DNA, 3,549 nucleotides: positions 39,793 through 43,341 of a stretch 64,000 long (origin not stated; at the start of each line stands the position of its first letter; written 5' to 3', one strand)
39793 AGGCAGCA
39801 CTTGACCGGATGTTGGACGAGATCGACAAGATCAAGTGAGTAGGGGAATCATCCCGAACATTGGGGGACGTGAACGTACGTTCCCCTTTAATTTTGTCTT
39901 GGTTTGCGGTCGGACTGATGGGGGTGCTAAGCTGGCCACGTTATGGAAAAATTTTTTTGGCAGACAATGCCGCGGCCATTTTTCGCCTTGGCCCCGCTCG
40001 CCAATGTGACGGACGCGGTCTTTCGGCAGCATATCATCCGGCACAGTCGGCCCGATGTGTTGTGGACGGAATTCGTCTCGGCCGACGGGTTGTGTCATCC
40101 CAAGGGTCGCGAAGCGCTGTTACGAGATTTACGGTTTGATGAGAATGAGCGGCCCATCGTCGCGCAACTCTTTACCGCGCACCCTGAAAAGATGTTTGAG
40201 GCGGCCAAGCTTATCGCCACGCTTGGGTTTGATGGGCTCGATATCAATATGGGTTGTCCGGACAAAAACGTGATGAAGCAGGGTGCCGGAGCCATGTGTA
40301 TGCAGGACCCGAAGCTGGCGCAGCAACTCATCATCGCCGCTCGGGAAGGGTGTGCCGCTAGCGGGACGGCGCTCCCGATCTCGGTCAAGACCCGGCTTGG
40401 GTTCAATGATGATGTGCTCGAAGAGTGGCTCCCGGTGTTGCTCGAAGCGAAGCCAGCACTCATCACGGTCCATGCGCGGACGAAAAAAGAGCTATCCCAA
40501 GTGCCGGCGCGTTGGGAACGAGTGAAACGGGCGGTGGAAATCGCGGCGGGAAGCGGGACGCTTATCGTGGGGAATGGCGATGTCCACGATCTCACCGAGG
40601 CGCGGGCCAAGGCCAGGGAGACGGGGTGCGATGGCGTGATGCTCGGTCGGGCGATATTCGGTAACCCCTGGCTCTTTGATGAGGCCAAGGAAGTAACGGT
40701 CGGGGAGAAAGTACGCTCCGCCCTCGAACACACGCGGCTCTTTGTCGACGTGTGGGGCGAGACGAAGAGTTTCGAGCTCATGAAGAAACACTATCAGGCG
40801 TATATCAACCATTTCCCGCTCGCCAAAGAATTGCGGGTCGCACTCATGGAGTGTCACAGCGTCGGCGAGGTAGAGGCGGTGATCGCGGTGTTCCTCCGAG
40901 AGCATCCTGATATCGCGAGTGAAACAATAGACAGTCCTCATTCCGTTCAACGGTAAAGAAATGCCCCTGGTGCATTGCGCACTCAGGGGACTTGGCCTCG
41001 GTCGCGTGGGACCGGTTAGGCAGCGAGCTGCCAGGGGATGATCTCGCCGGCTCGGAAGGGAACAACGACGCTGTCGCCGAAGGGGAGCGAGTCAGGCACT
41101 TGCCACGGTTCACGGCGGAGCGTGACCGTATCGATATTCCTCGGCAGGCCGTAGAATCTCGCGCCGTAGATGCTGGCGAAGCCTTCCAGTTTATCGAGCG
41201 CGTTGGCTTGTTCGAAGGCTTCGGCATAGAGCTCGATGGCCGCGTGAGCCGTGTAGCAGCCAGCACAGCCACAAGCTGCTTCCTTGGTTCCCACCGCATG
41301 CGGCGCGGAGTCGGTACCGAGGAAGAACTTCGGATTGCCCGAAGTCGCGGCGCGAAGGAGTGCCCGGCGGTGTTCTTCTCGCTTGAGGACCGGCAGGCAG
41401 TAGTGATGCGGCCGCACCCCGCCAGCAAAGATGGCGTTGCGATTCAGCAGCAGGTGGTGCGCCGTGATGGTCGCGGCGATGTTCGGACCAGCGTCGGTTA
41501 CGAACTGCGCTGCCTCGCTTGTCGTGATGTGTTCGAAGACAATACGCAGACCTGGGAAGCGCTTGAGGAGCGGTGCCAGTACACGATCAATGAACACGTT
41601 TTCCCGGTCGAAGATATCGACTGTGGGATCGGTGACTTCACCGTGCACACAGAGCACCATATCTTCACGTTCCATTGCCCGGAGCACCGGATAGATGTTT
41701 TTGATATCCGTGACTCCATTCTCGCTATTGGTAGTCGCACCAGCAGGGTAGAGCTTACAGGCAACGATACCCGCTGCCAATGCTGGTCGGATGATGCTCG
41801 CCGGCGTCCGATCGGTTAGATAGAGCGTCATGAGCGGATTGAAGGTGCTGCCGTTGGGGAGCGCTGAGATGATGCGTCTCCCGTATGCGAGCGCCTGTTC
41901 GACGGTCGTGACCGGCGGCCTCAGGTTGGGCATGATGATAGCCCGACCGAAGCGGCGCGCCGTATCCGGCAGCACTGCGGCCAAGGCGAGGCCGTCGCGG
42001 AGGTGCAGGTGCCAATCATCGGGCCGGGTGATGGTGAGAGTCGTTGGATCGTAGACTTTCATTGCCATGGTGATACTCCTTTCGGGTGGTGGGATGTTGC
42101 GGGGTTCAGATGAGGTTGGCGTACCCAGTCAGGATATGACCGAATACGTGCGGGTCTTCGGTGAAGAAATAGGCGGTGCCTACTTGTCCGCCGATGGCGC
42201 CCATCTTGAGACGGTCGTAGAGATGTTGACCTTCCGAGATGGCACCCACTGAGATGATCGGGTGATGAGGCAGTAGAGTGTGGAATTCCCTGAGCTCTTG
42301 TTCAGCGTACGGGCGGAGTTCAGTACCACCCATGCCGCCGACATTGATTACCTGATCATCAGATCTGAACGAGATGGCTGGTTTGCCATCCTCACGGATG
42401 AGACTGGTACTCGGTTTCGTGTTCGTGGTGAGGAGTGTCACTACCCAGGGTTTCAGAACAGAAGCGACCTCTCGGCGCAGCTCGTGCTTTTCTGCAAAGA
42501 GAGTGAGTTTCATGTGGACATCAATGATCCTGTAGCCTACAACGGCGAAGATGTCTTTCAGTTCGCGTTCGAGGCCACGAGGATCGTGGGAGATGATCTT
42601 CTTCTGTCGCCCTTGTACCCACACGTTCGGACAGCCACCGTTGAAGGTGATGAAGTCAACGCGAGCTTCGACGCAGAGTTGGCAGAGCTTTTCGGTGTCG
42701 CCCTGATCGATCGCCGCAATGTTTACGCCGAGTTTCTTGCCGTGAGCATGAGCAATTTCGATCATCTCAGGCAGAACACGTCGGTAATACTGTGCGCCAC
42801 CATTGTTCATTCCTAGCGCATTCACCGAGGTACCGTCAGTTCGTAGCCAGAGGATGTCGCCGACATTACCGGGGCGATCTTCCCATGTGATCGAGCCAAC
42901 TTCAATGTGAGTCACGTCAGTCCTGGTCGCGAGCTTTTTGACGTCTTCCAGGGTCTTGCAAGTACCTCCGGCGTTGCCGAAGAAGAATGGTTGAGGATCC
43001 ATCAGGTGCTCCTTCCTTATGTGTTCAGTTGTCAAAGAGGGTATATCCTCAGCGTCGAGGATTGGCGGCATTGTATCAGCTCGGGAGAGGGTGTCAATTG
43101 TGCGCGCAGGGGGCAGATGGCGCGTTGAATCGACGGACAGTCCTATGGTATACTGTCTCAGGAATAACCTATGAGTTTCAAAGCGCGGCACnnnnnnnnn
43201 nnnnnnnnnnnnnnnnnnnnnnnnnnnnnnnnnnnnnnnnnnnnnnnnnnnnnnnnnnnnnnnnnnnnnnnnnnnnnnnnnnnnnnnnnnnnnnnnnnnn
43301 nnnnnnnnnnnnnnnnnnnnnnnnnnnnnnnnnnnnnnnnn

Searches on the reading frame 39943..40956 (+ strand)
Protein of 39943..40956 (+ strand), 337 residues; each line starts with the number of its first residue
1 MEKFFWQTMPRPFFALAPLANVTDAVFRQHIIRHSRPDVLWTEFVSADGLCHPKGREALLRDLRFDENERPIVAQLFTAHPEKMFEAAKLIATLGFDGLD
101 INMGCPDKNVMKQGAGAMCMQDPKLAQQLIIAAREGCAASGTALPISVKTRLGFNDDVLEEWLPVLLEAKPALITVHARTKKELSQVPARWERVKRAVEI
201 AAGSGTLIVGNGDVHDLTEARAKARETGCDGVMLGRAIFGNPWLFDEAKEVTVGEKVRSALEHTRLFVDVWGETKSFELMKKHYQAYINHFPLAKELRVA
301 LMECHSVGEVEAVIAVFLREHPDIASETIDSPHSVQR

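Call 90: search_protein_families(library=pfam, proteins=[window:39943-40956:+], max_evalue=0.00001)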
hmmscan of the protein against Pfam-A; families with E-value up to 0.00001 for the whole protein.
window:39943-40956:+ (337 aa): 1 family
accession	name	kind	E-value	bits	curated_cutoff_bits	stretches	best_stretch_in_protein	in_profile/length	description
PF01207.24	Dus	-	3e-57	194.5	20.4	1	16-313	2-301/311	Dihydrouridine synthase (Dus)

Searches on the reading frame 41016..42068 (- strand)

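Call 86: search_protein_families(library=pfam, proteins=[window:41016-42068:-], max_evalue=0.00001)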
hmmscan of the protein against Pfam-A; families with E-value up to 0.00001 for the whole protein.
window:41016-42068:- (350 aa): 1 family
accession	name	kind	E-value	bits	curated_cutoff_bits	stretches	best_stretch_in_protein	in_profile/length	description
PF01979.26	Amidohydro_1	-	6.2e-20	72.2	25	1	18-320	8-312/345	Amidohydrolase family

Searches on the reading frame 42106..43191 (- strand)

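Call 86: search_protein_families(library=pfam, proteins=[window:42106-43191:-], max_evalue=0.00001)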
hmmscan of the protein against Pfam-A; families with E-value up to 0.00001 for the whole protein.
window:42106-43191:- (361 aa): 1 family
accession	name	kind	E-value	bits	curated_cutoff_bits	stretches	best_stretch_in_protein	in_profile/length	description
PF01180.27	DHO_dh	-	2.2e-20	73.5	27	1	71-356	15-286/291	Dihydroorotate dehydrogenase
